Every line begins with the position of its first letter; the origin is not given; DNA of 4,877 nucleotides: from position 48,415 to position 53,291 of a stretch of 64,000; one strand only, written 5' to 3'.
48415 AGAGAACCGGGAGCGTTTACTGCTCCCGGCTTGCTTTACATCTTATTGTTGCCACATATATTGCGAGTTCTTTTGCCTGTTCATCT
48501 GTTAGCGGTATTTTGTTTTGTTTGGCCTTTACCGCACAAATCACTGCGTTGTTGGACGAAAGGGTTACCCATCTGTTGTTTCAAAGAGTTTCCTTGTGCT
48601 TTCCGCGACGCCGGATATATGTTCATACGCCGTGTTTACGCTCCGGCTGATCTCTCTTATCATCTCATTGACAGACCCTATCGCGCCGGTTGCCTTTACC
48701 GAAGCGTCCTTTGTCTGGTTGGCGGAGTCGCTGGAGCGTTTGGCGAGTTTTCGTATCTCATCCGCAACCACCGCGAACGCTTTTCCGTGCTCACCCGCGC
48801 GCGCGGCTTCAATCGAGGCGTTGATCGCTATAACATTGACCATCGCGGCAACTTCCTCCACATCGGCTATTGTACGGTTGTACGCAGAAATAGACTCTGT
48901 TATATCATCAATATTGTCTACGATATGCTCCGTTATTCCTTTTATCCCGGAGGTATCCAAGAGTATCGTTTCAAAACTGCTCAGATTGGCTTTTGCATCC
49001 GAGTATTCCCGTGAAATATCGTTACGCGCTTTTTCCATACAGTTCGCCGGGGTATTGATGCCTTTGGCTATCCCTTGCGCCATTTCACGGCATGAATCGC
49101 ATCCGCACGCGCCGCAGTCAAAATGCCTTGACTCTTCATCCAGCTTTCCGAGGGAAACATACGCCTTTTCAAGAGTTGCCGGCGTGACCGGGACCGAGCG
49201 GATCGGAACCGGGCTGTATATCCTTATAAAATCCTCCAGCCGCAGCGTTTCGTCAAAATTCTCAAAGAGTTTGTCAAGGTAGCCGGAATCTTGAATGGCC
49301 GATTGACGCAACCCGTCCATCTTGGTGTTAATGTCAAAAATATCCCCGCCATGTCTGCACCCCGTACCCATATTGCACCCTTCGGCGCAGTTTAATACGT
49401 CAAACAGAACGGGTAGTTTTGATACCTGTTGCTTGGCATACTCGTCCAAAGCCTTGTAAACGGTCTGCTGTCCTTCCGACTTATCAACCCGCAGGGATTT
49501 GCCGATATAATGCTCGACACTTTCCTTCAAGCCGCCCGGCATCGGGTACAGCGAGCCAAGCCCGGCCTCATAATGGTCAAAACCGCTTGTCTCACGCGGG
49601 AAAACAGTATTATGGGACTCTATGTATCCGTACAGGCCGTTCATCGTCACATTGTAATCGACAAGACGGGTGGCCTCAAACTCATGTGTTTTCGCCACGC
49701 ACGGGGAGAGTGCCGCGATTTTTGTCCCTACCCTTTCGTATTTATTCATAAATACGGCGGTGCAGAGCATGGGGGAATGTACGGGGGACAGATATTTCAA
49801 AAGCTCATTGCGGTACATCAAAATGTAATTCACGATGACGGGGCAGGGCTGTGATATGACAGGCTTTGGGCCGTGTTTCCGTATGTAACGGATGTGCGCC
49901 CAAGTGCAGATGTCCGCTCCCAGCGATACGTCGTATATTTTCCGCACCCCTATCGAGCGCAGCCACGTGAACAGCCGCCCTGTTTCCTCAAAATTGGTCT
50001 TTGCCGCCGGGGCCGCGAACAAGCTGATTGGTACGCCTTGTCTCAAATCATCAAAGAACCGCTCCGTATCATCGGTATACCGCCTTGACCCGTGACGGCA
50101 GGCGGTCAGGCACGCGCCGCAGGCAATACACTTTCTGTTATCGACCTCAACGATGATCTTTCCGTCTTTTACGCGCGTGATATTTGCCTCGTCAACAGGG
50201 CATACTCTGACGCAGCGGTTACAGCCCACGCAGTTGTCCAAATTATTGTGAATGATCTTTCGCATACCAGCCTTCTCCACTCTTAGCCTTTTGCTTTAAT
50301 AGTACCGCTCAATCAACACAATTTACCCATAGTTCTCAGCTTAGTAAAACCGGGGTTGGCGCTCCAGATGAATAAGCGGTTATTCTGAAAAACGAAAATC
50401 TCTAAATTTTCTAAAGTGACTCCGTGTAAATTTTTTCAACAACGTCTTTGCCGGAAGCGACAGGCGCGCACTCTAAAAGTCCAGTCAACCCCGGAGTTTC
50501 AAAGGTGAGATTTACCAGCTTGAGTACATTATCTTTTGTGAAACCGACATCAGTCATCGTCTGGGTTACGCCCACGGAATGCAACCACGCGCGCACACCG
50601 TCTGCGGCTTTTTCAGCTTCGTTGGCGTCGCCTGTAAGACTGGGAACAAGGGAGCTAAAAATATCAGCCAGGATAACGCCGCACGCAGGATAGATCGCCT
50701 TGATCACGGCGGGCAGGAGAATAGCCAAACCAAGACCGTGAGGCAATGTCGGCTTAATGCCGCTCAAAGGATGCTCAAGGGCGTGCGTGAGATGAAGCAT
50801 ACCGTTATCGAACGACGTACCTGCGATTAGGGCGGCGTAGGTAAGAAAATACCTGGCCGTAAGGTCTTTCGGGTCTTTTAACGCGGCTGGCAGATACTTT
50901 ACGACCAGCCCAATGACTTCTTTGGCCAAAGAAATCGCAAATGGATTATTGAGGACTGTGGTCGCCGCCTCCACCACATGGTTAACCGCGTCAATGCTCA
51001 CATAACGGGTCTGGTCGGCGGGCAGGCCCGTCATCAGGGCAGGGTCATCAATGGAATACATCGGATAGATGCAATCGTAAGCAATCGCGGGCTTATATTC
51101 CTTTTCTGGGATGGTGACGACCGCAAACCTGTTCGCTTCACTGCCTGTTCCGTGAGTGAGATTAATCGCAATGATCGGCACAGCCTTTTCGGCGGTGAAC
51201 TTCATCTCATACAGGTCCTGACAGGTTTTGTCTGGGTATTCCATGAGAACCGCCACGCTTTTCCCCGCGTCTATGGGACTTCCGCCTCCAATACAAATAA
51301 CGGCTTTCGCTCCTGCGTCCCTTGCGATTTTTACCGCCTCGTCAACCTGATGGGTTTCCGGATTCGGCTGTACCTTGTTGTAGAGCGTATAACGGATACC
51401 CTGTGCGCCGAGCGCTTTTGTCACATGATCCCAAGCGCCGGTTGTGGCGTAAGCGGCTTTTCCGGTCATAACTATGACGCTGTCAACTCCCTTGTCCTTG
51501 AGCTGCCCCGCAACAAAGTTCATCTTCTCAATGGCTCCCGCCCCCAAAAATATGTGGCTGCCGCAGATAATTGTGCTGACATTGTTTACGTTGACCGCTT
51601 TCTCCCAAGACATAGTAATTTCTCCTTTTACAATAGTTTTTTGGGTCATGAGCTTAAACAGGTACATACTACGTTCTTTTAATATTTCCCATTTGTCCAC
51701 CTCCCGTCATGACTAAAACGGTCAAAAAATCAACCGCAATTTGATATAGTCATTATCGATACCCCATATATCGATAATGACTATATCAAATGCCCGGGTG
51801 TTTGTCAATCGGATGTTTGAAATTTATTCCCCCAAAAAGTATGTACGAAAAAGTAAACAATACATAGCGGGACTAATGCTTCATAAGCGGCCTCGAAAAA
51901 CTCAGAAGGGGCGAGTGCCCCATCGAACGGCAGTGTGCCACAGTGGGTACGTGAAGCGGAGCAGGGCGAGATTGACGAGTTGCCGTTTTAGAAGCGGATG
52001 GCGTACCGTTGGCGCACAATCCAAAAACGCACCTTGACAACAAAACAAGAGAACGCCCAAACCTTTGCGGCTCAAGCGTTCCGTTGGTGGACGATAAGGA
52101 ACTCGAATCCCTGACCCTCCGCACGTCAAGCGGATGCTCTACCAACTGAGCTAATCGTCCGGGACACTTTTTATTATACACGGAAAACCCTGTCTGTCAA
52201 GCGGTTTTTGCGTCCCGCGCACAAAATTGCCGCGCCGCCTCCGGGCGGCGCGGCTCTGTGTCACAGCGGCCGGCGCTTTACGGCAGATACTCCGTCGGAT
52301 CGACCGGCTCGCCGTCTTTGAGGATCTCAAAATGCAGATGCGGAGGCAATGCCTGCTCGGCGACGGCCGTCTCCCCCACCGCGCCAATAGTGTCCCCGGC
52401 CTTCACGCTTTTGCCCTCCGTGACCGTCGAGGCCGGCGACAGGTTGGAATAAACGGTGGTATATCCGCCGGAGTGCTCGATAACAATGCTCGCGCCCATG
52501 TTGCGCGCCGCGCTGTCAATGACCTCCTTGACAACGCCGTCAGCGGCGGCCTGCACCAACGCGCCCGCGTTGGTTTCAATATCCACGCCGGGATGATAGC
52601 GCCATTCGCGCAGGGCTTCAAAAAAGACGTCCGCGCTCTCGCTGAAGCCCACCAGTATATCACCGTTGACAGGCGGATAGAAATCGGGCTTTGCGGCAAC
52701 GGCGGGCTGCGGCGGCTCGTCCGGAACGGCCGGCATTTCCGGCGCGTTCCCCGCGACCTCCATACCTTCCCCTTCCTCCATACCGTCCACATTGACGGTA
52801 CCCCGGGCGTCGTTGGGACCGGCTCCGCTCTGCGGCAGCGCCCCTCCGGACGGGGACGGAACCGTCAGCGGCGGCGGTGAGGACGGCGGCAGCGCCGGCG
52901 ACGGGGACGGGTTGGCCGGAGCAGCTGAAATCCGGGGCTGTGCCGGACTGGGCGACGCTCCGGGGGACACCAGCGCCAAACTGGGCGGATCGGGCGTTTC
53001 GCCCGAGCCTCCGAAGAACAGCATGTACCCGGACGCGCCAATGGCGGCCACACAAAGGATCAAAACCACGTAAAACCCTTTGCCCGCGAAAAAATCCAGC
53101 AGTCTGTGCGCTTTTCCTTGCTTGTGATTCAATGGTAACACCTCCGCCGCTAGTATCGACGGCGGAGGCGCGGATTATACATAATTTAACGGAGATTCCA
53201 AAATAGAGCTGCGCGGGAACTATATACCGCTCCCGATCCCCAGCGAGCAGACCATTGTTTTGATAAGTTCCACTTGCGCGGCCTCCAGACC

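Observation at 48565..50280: Soluble chemoreceptor built on a [FeFe]-hydrogenase-like sensor domain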

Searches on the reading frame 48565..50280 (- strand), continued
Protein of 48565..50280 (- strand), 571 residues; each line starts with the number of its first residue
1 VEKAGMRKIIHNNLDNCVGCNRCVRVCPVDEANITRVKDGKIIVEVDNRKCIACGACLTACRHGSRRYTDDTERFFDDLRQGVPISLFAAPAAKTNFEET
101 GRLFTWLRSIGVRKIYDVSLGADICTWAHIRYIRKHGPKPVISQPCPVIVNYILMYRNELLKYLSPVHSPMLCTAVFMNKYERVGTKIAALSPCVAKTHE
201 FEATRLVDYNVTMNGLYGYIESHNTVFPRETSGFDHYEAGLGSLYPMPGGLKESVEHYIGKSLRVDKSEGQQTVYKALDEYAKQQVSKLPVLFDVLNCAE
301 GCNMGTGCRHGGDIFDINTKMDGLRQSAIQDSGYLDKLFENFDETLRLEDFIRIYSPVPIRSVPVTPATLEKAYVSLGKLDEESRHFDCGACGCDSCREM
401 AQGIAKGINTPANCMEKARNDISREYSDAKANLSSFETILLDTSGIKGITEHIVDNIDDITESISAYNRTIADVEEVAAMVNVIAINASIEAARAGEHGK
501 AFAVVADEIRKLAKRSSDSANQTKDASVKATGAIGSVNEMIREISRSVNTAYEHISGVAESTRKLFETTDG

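Call 70: search_dna_similar(query=window:48565-50265:-, collection=plasmids, mode=protein, max_rows=10)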
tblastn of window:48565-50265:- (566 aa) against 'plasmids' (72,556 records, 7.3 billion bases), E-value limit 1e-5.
Records with a match: 322; places in all: 344; records where one place covers at least 80% of the query: 1.
Best place of each record, by identity: 60-80% 2; <60% 320.
By first word of the organism name: Ralstonia 112; Rhizobium 50; Pantoea 29; Cronobacter 25; Shinella 7; Clostridium 7; Pseudoalteromonas 6; Sinorhizobium 6; Leisingera 5; Paracoccus 4; and 49 more.
By predicted mobility (MOB-suite, as given by PLSDB): non-mobilizable 181; mobilizable 109; conjugative 32.
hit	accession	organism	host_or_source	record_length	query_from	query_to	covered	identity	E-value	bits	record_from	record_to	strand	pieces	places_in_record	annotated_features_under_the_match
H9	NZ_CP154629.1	Acetoanaerobium noterae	cell culture,Sludge of a digestion ...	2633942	31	559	93%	36.8%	4e-97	331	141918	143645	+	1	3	none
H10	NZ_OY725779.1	Parabacteroides distasonis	-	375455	31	415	68%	23.5%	1e-11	76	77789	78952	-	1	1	[Fe-Fe] hydrogenase large subunit C-terminal domain-containing protein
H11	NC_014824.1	Ruminococcus albus 7 = DSM 20455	-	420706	44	439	70%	22.3%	6e-15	86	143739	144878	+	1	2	[Fe-Fe] hydrogenase large subunit C-terminal domain-containing protein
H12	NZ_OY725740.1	Monoglobus pectinilyticus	-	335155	40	439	71%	21.3%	1e-13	82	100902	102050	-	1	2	[Fe-Fe] hydrogenase large subunit C-terminal domain-containing protein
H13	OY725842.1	Subdoligranulum variabile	-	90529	31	402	66%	21.5%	7e-9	67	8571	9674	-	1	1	record has no annotation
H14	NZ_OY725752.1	Parabacteroides distasonis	-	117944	33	306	48%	27.1%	6e-8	64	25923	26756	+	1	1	monomeric [FeFe] hydrogenase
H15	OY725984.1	Phocaeicola massiliensis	-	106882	33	306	48%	26.3%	8e-11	73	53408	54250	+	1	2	record has no annotation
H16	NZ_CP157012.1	Paracoccus marcusii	Halophytes,cell culture,Suaeda maritima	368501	319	553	42%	30.5%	7e-8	63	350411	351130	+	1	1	methyl-accepting chemotaxis protein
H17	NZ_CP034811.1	Paracoccus sp. Arc7-R13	-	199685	319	553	42%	30.5%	9e-8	63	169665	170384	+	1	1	methyl-accepting chemotaxis protein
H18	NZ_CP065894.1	Paracoccus marcusii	Cancer pagurus,whole ...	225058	319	553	42%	30.1%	1e-7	62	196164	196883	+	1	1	methyl-accepting chemotaxis protein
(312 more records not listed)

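Call 71: get_annotated_region(hit=H9, flank=20000)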
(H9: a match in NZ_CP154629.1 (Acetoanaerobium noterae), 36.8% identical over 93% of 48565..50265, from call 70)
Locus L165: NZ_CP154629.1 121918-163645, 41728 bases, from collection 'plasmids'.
description: Acetoanaerobium noterae strain DSL2 plasmid pTPELB2, complete sequence
organism: Acetoanaerobium noterae (NCBI taxid 745369)
taxonomy: Bacteria; Bacillota; Clostridia; Peptostreptococcales; Filifactoraceae; Acetoanaerobium; Acetoanaerobium noterae
host: -; source: cell culture,Sludge of a digestion tower of a wastewater treatment plant; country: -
typing (MOB-suite, as given by PLSDB): non-mobilizable
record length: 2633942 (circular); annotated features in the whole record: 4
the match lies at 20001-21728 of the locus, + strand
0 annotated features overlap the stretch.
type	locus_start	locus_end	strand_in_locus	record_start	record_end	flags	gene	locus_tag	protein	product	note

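Call 77: search_protein_families(library=pfam, proteins=[L165:19905-21800:+, L165:15842-18271:+, L165:18337-19671:-, L165:21937-24264:+, L165:24303-26369:+, L165:26914-27780:+, L165:27917-29500:-, L165:29796-31055:+, L165:14855-15562:+], max_evalue=0.00001)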
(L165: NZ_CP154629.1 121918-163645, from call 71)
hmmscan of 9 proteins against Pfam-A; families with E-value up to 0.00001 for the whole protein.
L165:19905-21800:+ (631 aa): 9 families
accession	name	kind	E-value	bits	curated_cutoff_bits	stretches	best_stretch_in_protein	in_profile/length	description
PF02906.19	Fe_hyd_lg_C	-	1.6e-30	107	22.1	1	81-298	4-244/245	Iron only hydrogenase large subunit, C-terminal domain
PF00015.26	MCPsignal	-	1.2e-25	90.8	34.6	1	517-625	41-142/172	Methyl-accepting chemotaxis protein (MCP) signalling domain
PF13237.11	Fer4_10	-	4.4e-08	33.4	25.5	1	11-56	4-52/53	4Fe-4S dicluster domain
PF12837.12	Fer4_6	-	2.4e-07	30.8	25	0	8-27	1-20/24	4Fe-4S binding domain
PF00037.32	Fer4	-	1.4e-06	28.3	21.1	0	11-27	3-19/24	4Fe-4S binding domain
PF12838.12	Fer4_7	-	3e-06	28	27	1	15-60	1-52/52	4Fe-4S dicluster domain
PF06419.17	COG6_N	-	4e-06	27.4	27.4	0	452-517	42-106/114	Conserved oligomeric complex COG6, N-terminal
PF13187.11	Fer4_9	-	4.2e-06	27.1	27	1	15-59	1-50/52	4Fe-4S dicluster domain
PF14697.11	Fer4_21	-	5.5e-06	26.9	35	0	5-27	30-52/59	4Fe-4S dicluster domain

L165:15842-18271:+ (809 aa): 7 families
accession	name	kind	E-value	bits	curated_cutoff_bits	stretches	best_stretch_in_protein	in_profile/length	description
PF13487.12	HD_5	-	2.5e-43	148.2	27.2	1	634-798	3-170/170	HD domain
PF00990.26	GGDEF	-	3.4e-28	98.9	23.8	1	476-619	2-155/161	Diguanylate cyclase, GGDEF domain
PF01966.28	HD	-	8.7e-22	78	22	1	647-767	3-116/116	HD domain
PF02743.24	dCache_1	-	1.1e-20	74.7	45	1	42-251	20-239/240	Cache domain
PF22673.2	MCP-like_PDC_1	-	2e-12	48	27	1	86-170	30-111/113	Methyl-accepting chemotaxis protein-like, first PDC sensor domain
PF08448.16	PAS_4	-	4.5e-07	30.5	23.1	1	363-465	2-109/110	PAS fold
PF08668.18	HDOD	-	3.3e-06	27.2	22.9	1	641-702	91-150/196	HDOD domain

L165:18337-19671:- (444 aa): 3 families
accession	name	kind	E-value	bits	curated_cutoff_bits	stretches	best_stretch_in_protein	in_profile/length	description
PF01769.21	MgtE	-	2e-37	128.7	27.6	1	312-435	1-125/125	Divalent cation transporter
PF00571.33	CBS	-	3.4e-17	62.9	24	1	192-247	1-56/57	CBS domain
PF03448.22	MgtE_N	-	1.6e-16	61.2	25.9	1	26-126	1-102/102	MgtE intracellular N domain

L165:21937-24264:+ (775 aa): 5 families
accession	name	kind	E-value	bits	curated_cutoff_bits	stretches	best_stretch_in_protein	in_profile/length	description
PF00563.25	EAL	-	4.9e-67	226.2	31.3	1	526-761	2-236/236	EAL domain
PF00990.26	GGDEF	-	2.6e-23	83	23.8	1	351-505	2-160/161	Diguanylate cyclase, GGDEF domain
PF02743.24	dCache_1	-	1.9e-21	77.1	45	1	38-262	7-240/240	Cache domain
PF00672.30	HAMP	-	2.4e-10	41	25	1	296-347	1-52/53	HAMP domain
PF17201.10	Cache_3-Cache_2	-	6e-06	26.2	27.7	0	176-272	192-293/299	Cache 3/Cache 2 fusion domain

L165:24303-26369:+ (688 aa): 5 families
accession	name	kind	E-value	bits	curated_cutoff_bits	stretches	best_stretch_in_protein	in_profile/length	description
PF00990.26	GGDEF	-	3.8e-31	108.5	23.8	1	495-639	2-156/161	Diguanylate cyclase, GGDEF domain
PF02743.24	dCache_1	-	1.1e-20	74.6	45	1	59-271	19-239/240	Cache domain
PF13426.13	PAS_9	-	4.6e-08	33.7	27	1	375-481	2-102/103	PAS domain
PF22673.2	MCP-like_PDC_1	-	7.7e-08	33.2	27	1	101-194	22-110/113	Methyl-accepting chemotaxis protein-like, first PDC sensor domain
PF08448.16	PAS_4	-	1.4e-06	29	23.1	0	372-482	3-107/110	PAS fold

L165:26914-27780:+ (288 aa): 1 family
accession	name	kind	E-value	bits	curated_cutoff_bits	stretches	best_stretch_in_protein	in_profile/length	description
PF04055.27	Radical_SAM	-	8.2e-19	68.8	29.5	1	20-173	2-152/166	Radical SAM superfamily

L165:27917-29500:- (527 aa): 4 families
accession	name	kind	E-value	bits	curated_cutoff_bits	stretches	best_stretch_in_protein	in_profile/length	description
PF00005.33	ABC_tran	-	2.5e-37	129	25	2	18-184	2-137/137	ABC transporter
PF12848.13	ABC_tran_Xtn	-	3.8e-22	78.6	25.9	1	224-305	2-81/85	ABC transporter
PF13304.12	AAA_21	-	9.9e-10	39.4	27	0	158-212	241-300/304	AAA domain, putative AbiEii toxin, Type IV TA system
PF02463.25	SMC_N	-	7.8e-08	32.4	40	0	297-506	135-209/220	RecF/RecN/SMC N terminal domain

L165:29796-31055:+ (419 aa): 4 families
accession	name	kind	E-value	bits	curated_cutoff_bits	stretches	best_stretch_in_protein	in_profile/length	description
PF00270.35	DEAD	-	9.6e-54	182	26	1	35-200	1-166/167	DEAD/DEAH box helicase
PF00271.37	Helicase_C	-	1.5e-35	122.2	23.5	1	236-344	2-110/110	Helicase conserved C-terminal domain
PF04851.21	ResIII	-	1e-07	32.5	22.5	1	49-195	24-163/164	Type III restriction enzyme, res subunit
PF14617.12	CMS1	-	9.3e-06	25.6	35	1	119-161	164-207/250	U3-containing 90S pre-ribosomal complex subunit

L165:14855-15562:+ (235 aa): 1 family
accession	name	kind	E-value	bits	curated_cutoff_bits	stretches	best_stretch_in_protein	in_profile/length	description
PF02517.21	Rce1-like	-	5.9e-15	55.8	22.4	1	121-219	3-92/93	Type II CAAX prenyl endopeptidase Rce1-like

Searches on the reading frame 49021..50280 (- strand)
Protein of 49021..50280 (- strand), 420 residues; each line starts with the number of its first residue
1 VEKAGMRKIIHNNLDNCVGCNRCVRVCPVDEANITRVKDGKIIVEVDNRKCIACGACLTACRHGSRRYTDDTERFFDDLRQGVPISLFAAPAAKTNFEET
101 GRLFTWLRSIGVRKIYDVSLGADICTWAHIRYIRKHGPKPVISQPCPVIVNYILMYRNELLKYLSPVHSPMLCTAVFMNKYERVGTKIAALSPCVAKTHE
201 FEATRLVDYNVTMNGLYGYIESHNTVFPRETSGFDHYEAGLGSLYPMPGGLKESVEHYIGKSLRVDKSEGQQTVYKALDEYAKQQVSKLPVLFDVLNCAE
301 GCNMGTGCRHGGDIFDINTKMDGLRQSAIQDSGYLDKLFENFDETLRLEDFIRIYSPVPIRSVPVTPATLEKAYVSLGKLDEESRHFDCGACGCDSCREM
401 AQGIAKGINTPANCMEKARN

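Call 45: search_protein_representatives(protein=window:49021-50280:-)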
Query: 420 residues. Proteins with E-value up to 0.001 (for the whole library): 3121; up to 1e-10: 1692; up to 1e-30: 591. The best 150 are listed.
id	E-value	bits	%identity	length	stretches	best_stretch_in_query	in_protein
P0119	1.0e-186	637.2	67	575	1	6-418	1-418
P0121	2.0e-167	573.6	60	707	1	6-416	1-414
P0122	9.0e-159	545.1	56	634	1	8-418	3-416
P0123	1.0e-149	515.3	55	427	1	6-419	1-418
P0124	2.5e-148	510.7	55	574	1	6-419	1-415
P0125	9.8e-144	495.5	53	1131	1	6-420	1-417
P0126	6.8e-142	489.5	53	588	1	6-419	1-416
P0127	3.7e-141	487.1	52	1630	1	6-419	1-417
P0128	1.5e-140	485.1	54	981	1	31-418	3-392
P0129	1.6e-140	485.0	51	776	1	6-419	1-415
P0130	6.2e-139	479.7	52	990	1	6-418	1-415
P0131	1.7e-137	475.0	50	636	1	7-419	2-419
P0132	3.9e-137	473.8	50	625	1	11-419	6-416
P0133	4.5e-137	473.6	52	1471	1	6-418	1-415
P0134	3.1e-135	467.5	50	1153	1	6-418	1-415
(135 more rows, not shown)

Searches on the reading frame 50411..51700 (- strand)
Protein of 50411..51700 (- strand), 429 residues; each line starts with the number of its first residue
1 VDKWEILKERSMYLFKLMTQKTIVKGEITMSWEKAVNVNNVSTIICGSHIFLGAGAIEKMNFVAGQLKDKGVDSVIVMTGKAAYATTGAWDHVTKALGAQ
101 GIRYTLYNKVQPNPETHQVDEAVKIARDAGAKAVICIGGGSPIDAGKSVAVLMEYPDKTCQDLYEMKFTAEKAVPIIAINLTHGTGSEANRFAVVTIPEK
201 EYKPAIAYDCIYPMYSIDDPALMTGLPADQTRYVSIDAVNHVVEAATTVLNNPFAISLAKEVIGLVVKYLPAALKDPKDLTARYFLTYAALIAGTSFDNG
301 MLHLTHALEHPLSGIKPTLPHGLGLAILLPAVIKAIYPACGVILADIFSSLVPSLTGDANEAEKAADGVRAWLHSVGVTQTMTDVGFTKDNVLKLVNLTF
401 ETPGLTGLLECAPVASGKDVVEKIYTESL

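Call 3: search_protein_families(library=pfam, proteins=[window:50411-51700:-], max_evalue=0.1)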
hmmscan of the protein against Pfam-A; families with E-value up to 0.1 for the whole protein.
window:50411-51700:- (429 aa): 4 families
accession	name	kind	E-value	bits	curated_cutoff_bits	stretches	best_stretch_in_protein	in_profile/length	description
PF00465.25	Fe-ADH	-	2.6e-40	138.2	31.3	1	49-220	3-168/168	Iron-containing alcohol dehydrogenase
PF25137.1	ADH_Fe_C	-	2e-28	99.8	27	1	235-403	5-172/194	Fe-containing alcohol dehydrogenase family, C-terminal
PF13685.12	Fe-ADH_2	-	1.7e-08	35.1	28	1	54-153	4-97/149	Iron-containing alcohol dehydrogenase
PF13458.12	Peripla_BP_6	-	0.0052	16.9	31.7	1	52-141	114-201/343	Periplasmic binding protein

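Call 4: search_protein_families(library=ncbifam, proteins=[window:50411-51700:-], max_evalue=0.1)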
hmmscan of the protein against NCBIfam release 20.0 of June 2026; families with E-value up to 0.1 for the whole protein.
window:50411-51700:- (429 aa): 17 families
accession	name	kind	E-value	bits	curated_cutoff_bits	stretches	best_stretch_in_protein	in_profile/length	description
NF041833.1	Fe_ADH_ErcA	equivalog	6.3e-54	183.5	550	1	51-428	12-381/382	alcohol dehydrogenase-like regulatory protein ErcA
TIGR02638.1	lactal_redase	equivalog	6.6e-54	183.2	523.15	1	49-407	9-365/379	lactaldehyde reductase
NF010378.0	PRK13805.1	equivalog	1.6e-47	161.9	951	1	67-334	479-755/872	bifunctional acetaldehyde-CoA/alcohol dehydrogenase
TIGR03405.1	Phn_Fe-ADH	equivalog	4.1e-47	160.7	423.7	1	73-401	24-345/355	iron-containing alcohol dehydrogenase PsrA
NF007911.0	PRK10624.1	equivalog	4.6e-47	160.8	537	1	45-401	6-358/382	lactaldehyde reductase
NF007363.0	PRK09860.1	equivalog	3.1e-46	158.2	581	1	66-395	25-353/383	L-threonine dehydrogenase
NF053866.1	CholDhdGbsBBac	equivalog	3.9e-46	157.4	550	1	39-404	7-370/392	choline dehydrogenase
NF058672.1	4HyButDHCUPNE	equivalog_domain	8e-46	156.9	500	1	48-397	8-350/378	4-hydroxybutyrate dehydrogenase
NF011998.0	PRK15454.1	equivalog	2.8e-45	154.7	556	1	35-390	15-360/395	ethanolamine utilization ethanol dehydrogenase EutG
NF050025.1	SulfAcetaldRedSarD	equivalog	1.1e-38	133.2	700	1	48-400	9-359/385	sulfoacetaldehyde reductase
TIGR04266.1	NDMA_methanol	equivalog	6.3e-30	104.3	625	1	51-340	20-307/420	NDMA-dependent methanol dehydrogenase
NF011717.0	PRK15138.1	equivalog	7e-27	94.5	645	1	48-413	10-373/387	alcohol dehydrogenase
NF041822.1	daptide_DH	equivalog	2.1e-09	36.7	300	1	85-232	12-161/363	daptide-type RiPP biosynthesis dehydogenase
NF002022.0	PRK00843.1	equivalog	1.1e-07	31.2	413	1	43-153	7-110/350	NAD(P)-dependent glycerol-1-phosphate dehydrogenase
NF006941.0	PRK09423.1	subfamily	2e-05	23.6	336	1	45-155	6-109/367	glycerol dehydrogenase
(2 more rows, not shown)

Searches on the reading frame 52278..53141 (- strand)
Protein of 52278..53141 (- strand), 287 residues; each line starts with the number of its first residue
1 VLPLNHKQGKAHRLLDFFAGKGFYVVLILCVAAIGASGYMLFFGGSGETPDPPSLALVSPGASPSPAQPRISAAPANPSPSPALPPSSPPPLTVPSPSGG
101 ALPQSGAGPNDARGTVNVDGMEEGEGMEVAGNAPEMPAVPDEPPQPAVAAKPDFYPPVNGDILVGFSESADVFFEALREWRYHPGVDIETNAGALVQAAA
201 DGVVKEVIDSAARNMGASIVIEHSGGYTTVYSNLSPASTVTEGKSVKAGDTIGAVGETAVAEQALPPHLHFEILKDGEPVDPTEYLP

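Call 35: search_protein_families(library=pfam, proteins=[window:52278-53141:-], max_evalue=0.00001)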
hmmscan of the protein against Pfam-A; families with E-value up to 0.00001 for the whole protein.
window:52278-53141:- (287 aa): 1 family
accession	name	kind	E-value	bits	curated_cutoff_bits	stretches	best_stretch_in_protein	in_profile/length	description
PF01551.29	Peptidase_M23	-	4.8e-26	91.2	28.7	1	182-282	2-96/96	Peptidase family M23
